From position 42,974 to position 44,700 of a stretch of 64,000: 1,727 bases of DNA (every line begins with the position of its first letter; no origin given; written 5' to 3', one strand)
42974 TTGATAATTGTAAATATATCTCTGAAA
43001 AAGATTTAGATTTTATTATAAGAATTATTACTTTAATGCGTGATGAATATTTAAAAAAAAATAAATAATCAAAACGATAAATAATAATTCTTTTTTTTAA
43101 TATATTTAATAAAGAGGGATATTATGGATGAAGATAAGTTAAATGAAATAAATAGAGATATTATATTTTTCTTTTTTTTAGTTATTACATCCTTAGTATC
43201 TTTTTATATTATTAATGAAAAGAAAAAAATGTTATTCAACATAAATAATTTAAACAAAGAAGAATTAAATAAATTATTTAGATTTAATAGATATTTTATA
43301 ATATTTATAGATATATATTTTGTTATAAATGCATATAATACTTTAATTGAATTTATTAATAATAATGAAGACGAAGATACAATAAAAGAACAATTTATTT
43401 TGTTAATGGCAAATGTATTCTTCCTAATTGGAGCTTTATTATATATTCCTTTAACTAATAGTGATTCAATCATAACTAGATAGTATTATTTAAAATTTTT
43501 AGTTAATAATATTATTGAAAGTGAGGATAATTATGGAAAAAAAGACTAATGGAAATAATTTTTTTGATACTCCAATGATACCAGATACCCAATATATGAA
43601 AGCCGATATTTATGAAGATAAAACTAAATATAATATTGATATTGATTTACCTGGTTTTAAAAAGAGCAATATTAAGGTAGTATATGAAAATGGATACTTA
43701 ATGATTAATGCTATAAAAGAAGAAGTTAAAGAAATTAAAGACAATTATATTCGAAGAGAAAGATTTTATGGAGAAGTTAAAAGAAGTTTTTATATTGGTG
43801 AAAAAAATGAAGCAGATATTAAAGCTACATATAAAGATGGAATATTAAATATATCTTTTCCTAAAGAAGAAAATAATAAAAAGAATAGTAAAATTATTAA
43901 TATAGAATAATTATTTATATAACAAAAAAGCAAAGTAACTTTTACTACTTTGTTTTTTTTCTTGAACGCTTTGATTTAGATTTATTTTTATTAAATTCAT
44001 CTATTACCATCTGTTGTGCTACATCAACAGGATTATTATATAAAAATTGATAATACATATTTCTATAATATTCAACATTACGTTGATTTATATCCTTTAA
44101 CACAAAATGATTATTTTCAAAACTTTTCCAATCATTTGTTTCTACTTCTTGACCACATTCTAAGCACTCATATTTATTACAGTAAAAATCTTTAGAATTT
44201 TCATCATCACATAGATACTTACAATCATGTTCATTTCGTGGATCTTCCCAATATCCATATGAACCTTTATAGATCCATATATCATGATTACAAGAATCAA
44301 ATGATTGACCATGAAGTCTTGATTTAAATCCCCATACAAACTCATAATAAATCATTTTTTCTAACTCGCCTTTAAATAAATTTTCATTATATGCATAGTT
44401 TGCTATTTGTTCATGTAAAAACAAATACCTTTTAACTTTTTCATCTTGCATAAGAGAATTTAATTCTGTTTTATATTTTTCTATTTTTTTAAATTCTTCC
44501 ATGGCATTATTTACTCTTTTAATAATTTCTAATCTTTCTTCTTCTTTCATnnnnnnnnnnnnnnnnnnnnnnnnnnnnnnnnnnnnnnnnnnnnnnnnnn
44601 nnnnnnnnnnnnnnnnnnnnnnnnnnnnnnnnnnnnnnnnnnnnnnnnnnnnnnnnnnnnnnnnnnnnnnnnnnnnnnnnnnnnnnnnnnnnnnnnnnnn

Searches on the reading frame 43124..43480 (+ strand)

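Call 73: search_protein_families(library=pfam, max_evalue=0.01, proteins=[window:43124-43480:+])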
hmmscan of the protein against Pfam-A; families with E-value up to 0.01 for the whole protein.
window:43124-43480:+ (119 aa): 2 families
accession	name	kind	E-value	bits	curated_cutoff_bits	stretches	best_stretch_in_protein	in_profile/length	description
PF11368.13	DUF3169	-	8.6e-05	22.7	31.6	1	14-108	56-154/250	Protein of unknown function (DUF3169)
PF14093.11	DUF4271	-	0.004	17.5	29.7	1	7-109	46-139/206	Domain of unknown function (DUF4271)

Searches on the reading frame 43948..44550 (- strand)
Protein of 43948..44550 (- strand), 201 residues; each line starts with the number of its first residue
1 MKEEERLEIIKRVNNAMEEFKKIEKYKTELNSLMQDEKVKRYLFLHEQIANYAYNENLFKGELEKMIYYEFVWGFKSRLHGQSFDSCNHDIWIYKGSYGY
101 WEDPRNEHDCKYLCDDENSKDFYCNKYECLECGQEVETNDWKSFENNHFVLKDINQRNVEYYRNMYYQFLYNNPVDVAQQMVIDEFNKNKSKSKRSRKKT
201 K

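Call 9: list_cluster_members(proteins=[window:44790-44903:+, window:44750-44902:-, window:44750-44839:-, window:43948-44550:-, window:45055-45924:+])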
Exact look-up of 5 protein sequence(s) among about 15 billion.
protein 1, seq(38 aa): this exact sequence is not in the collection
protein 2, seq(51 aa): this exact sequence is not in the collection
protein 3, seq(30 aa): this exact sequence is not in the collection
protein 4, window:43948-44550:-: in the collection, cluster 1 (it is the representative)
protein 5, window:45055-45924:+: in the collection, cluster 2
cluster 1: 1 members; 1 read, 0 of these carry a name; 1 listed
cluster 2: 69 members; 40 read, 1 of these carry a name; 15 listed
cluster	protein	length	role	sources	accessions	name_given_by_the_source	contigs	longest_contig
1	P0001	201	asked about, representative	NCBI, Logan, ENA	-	-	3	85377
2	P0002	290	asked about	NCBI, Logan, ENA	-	-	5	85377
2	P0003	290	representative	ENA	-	-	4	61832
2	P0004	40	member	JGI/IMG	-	hypothetical protein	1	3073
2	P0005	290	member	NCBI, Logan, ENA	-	-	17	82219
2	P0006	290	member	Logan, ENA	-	-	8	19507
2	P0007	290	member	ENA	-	-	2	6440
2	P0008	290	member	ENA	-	-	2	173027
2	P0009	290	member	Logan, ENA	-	-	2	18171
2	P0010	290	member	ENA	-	-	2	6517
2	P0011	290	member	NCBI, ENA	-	-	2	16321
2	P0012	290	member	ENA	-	-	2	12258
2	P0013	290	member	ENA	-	-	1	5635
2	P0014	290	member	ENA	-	-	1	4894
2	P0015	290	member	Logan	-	-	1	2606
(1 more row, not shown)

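Call 73: search_protein_families(library=pfam, max_evalue=0.01, proteins=[window:43948-44550:-])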
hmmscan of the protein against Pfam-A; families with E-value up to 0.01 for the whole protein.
window:43948-44550:- (201 aa): 0 families
